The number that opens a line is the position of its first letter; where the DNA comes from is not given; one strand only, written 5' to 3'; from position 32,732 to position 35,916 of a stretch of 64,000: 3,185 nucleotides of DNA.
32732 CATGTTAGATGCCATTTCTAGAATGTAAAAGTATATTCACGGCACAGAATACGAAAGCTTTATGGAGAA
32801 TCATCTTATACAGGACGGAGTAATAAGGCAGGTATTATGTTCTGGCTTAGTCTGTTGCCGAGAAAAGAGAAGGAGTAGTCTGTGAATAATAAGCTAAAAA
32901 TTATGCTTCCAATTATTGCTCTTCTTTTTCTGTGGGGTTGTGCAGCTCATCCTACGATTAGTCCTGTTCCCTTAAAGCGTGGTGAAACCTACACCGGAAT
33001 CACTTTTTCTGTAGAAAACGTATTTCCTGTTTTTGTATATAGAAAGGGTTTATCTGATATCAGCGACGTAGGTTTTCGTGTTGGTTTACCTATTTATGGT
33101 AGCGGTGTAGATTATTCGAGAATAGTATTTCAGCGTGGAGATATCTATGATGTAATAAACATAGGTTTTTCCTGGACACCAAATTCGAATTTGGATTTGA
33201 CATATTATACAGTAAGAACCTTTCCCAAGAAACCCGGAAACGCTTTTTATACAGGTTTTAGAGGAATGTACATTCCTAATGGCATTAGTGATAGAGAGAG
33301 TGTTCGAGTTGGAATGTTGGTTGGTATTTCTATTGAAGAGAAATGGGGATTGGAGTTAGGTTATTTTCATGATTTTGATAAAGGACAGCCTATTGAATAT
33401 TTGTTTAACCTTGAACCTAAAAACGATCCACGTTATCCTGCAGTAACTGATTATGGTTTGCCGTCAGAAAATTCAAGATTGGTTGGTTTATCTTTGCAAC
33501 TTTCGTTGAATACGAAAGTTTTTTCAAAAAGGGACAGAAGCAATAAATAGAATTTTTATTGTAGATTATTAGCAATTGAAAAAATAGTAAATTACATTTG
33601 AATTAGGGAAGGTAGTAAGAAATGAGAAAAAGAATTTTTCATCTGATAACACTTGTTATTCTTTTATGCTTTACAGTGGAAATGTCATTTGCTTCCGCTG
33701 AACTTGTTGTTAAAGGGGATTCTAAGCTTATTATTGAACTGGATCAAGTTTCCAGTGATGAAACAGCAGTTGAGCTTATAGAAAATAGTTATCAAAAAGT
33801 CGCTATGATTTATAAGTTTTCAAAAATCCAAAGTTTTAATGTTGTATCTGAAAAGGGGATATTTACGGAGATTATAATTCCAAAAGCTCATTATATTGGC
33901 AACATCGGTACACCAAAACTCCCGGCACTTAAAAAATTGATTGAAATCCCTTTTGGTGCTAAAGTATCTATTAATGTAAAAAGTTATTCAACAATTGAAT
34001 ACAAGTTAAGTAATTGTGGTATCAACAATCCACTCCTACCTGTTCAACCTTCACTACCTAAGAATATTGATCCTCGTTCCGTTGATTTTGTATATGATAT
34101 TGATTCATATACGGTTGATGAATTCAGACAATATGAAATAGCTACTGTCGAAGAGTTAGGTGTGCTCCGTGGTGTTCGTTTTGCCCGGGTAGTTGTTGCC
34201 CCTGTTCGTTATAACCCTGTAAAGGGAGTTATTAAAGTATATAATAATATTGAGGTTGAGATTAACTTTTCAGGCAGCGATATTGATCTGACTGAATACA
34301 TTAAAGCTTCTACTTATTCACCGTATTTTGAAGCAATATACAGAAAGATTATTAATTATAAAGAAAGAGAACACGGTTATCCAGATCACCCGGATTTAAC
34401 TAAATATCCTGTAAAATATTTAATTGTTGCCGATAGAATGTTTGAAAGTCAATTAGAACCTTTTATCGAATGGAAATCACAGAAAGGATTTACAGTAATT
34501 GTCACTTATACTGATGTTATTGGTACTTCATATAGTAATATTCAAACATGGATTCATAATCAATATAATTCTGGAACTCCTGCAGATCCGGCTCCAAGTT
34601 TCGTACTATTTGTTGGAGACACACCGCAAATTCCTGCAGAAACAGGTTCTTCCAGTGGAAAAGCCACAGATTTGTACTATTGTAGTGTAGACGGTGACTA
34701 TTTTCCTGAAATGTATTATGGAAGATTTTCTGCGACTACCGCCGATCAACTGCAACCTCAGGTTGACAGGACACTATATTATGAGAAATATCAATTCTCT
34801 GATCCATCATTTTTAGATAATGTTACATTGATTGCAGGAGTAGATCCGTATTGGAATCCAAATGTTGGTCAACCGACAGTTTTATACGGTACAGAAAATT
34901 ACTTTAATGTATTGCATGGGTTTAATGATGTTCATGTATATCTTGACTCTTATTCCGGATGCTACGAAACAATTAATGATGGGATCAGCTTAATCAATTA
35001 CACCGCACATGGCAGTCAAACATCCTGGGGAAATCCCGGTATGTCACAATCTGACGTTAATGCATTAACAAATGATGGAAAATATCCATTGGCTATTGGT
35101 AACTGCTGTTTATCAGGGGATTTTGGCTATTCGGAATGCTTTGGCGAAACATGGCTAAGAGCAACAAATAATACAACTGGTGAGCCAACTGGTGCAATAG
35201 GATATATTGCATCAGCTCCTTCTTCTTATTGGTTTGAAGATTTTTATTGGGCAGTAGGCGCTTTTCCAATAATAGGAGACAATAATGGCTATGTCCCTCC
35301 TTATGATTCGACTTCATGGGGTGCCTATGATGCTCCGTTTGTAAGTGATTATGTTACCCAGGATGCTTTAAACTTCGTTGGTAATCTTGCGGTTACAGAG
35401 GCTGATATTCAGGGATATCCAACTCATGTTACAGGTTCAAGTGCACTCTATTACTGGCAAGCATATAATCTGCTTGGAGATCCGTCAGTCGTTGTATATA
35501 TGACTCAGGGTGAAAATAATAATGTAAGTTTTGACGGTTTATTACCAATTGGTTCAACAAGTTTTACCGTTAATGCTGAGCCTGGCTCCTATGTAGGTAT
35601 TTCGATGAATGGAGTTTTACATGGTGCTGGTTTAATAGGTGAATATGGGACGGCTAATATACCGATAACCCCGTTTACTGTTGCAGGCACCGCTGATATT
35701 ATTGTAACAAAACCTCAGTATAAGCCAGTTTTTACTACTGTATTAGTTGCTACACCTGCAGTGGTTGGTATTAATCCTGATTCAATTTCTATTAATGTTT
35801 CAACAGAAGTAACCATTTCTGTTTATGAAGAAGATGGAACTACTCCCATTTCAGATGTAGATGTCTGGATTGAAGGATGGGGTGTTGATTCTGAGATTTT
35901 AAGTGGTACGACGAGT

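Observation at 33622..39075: Gingipain-like C25 cysteine protease in a free-living AT-rich FCB bacterium, elaborated with MAM-like, dockerin and cohesin-like modules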

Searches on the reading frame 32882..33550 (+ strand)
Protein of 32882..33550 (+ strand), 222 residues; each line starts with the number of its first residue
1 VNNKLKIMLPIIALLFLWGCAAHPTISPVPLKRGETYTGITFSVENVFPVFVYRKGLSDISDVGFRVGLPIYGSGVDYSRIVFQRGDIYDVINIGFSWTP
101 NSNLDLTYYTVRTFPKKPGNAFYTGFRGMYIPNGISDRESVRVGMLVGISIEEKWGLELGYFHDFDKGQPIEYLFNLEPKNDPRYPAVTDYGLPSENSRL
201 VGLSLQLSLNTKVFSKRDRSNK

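Call 8: search_protein_families(library=pfam, proteins=[window:32882-33550:+], max_evalue=0.001)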
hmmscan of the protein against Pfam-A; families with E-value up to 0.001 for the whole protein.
window:32882-33550:+ (222 aa): 0 families

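Call 60: search_protein_families(library=ncbifam, proteins=[window:32882-33550:+], max_evalue=0.01)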
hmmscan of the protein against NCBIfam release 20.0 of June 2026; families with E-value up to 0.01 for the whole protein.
window:32882-33550:+ (222 aa): 0 families

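Call 61: search_solved_structures(query=window:32882-33550:+, max_evalue=1)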
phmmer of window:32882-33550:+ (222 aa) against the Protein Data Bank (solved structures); distinct sequences matched with E-value up to 1: 1.
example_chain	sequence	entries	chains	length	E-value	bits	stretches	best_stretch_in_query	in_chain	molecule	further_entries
2j4j_A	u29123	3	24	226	0.58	12.8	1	38-80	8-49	URIDYLATE KINASE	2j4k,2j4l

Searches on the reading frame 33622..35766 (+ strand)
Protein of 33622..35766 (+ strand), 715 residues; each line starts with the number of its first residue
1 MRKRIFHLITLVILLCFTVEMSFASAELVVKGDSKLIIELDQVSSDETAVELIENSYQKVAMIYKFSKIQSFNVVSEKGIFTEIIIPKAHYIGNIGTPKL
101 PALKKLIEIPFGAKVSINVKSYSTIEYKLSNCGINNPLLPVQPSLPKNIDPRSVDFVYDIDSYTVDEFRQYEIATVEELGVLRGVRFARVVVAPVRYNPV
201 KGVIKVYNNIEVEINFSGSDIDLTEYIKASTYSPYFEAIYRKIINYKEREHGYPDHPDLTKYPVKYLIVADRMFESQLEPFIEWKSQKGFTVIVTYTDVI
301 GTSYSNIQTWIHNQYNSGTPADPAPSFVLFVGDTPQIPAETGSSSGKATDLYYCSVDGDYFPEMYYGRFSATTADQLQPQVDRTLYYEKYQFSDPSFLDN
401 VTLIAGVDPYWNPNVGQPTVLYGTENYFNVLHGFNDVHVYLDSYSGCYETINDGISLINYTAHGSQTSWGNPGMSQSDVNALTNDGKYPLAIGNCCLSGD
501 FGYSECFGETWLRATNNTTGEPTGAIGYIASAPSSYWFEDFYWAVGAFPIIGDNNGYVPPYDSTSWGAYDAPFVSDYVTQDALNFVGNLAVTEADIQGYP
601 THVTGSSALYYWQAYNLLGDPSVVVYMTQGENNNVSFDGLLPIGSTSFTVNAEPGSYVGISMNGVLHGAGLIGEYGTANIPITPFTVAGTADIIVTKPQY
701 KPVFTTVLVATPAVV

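Call 12: find_related_loci(query=window:33622-35766:+, collection=genome_contigs, flank=10000)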
Query window:33622-35766:+ (715 aa) in genome_contigs; peptide patterns used: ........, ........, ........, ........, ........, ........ (x = any residue, [..] = any of these).
211 stretches matched a pattern; 189 encode a relative of the query (tblastn E <= 1e-3); the best 80 are kept; 79 distinct loci.
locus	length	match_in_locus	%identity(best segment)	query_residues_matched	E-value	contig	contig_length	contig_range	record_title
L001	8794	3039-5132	69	1-715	0e+0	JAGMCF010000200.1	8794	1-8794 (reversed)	MAG: Candidatus Cloacimonadota bacterium isolate RS_16_45 ZL425.bin.45.fa_200, whole genome shotgun sequence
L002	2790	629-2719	69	1-714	0e+0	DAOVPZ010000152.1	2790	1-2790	MAG TPA_asm: Candidatus Cloacimonadota bacterium isolate CSMAG_1562 CSMAG_1562_k141_1227864_length_2790_cov_47.6410, who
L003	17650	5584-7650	70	2-704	0e+0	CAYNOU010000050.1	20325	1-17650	MAG TPA_asm: uncultured Candidatus Cloacimonadota bacterium isolate SRP214966_co5_334 genome assembly, contig: NODE_2094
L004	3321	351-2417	70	2-704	0e+0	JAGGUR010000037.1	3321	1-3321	MAG: Candidatus Cloacimonadota bacterium isolate AUK079 PB_MBMC_033_c_000000000312, whole genome shotgun sequence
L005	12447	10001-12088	67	1-715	0e+0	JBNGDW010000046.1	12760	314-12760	MAG: Candidatus Cloacimonadia bacterium isolate E05-045 bin57.fa-46, whole genome shotgun sequence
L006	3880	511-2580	66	3-713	0e+0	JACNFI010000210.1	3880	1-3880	MAG: Candidatus Cloacimonadota bacterium isolate NIOZ-UU1 NIOZ-UU_NODE_32258_length_3880_cov_20.531, whole genome shotgu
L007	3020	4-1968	70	50-713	0e+0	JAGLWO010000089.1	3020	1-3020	MAG: Candidatus Cloacimonadota bacterium isolate RS_12_26 ZL285.bin.26.fa_89, whole genome shotgun sequence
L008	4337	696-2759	65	1-713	0e+0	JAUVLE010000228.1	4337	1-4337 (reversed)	MAG: Candidatus Cloacimonadota bacterium isolate CSMAG_498 CSMAG_498_k141_454642_length_4337_cov_7.9266, whole genome sh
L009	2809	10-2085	65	2-713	0e+0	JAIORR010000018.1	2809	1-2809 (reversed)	MAG: Candidatus Cloacimonadota bacterium isolate SMBSF23 20074_Bin_4_contigs_1_c_000000004527, whole genome shotgun sequ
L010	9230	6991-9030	64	1-710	0e+0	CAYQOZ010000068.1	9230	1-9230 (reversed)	MAG TPA_asm: uncultured Candidatus Cloacimonadota bacterium isolate SRP077602_co7_565 genome assembly, contig: NODE_3299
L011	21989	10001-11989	63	38-710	0e+0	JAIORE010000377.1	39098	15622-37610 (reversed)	MAG: Candidatus Cloacimonadota bacterium isolate SMBSF10 20072_Bin_3_contigs_1_c_000000000112, whole genome shotgun sequ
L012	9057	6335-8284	63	46-711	0e+0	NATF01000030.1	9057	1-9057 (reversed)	MAG: Candidatus Cloacimonas sp. 4484_275 ex4484_275_scaffold_13476, whole genome shotgun sequence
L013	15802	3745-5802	60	3-710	0e+0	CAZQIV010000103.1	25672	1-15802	MAG TPA_asm: uncultured Lentimicrobiaceae bacterium isolate SRP191223_co1_241 genome assembly, contig: NODE_1559_length_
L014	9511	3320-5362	59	1-702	0e+0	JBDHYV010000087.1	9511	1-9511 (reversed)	MAG: Bacteroidales bacterium isolate AS-MESO-OLR.112 NODE_25782_length_9511_cov_4.767755, whole genome shotgun sequence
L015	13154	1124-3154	59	9-710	0e+0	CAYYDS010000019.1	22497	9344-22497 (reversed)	MAG TPA_asm: uncultured Lentimicrobiaceae bacterium isolate SRP192927_co5_546 genome assembly, contig: NODE_2777_length_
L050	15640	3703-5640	60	55-710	0e+0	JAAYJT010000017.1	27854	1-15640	MAG: Bacteroidales bacterium isolate AS10tlH2TH_315 49111_AS10, whole genome shotgun sequence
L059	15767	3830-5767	60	55-710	0e+0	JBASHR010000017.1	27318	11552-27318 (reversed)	MAG: Bacteroidales bacterium isolate MFD13481_ilm_asm_bin22 k127_47650, whole genome shotgun sequence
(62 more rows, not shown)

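Call 49: search_protein_families(library=pfam, proteins=[L059:8686-13389:+, L059:3-3266:+, L059:3659-8491:+], max_evalue=0.001)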
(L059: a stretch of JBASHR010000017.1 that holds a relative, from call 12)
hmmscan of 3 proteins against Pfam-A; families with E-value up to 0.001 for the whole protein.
L059:8686-13389:+ (1568 aa): 6 families
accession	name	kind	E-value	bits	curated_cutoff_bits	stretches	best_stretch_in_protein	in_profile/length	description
PF01364.23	Peptidase_C25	-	8.8e-57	193.5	23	1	244-579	2-374/374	Peptidase family C25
PF08126.16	Propeptide_C25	-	3.7e-34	118.1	22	1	38-225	12-204/205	Propeptide_C25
PF03785.20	Peptidase_C25_C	-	7.3e-15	55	25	1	584-662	1-79/79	Peptidase family C25, C terminal ig-like domain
PF00041.27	fn3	-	4.9e-09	36.7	25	1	1040-1113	2-71/84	Fibronectin type III domain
PF18962.6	Por_Secre_tail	-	1.3e-05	25.8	27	1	1483-1549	2-64/75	Secretion system C-terminal sorting domain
PF00404.24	Dockerin_1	-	6e-05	23.6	22.9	1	1297-1344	1-49/57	Dockerin type I domain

L059:3-3266:+ (1088 aa): 7 families
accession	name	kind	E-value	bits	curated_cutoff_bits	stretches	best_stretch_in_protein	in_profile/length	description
PF00041.27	fn3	-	2.3e-26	92.2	25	3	562-644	2-80/84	Fibronectin type III domain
PF07675.18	Cleaved_Adhesin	-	6.4e-11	43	21.4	2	661-810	7-172/174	Cleaved Adhesin Domain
PF00404.24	Dockerin_1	-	8.5e-10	39.1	22.9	1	820-867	1-49/57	Dockerin type I domain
PF16656.11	Pur_ac_phosph_N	-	3.8e-08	34.2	30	0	337-393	29-93/93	Purple acid Phosphatase, N-terminal domain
PF18962.6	Por_Secre_tail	-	2.4e-06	28.2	27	1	1003-1070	2-65/75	Secretion system C-terminal sorting domain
PF13499.12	EF-hand_7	-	0.00026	21.7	30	1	822-866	12-61/67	EF-hand domain pair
PF25788.1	Ig_Rha78A_N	-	0.00033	21.3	27.4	0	300-394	21-102/105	Rha78A-like, N-terminal immunoglobulin domain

L059:3659-8491:+ (1611 aa): 6 families
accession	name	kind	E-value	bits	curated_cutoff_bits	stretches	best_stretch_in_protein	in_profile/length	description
PF01364.23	Peptidase_C25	-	9.9e-54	183.4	23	1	267-616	1-372/374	Peptidase family C25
PF08126.16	Propeptide_C25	-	2.2e-19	69.9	22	1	64-223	23-176/205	Propeptide_C25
PF03785.20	Peptidase_C25_C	-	8.9e-10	38.7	25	1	626-698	4-76/79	Peptidase family C25, C terminal ig-like domain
PF00404.24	Dockerin_1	-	1.4e-07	32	22.9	1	1340-1387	1-49/57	Dockerin type I domain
PF18962.6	Por_Secre_tail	-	8.5e-07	29.6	27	1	1526-1590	2-62/75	Secretion system C-terminal sorting domain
PF00041.27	fn3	-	1.4e-06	28.9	25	1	1081-1165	2-81/84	Fibronectin type III domain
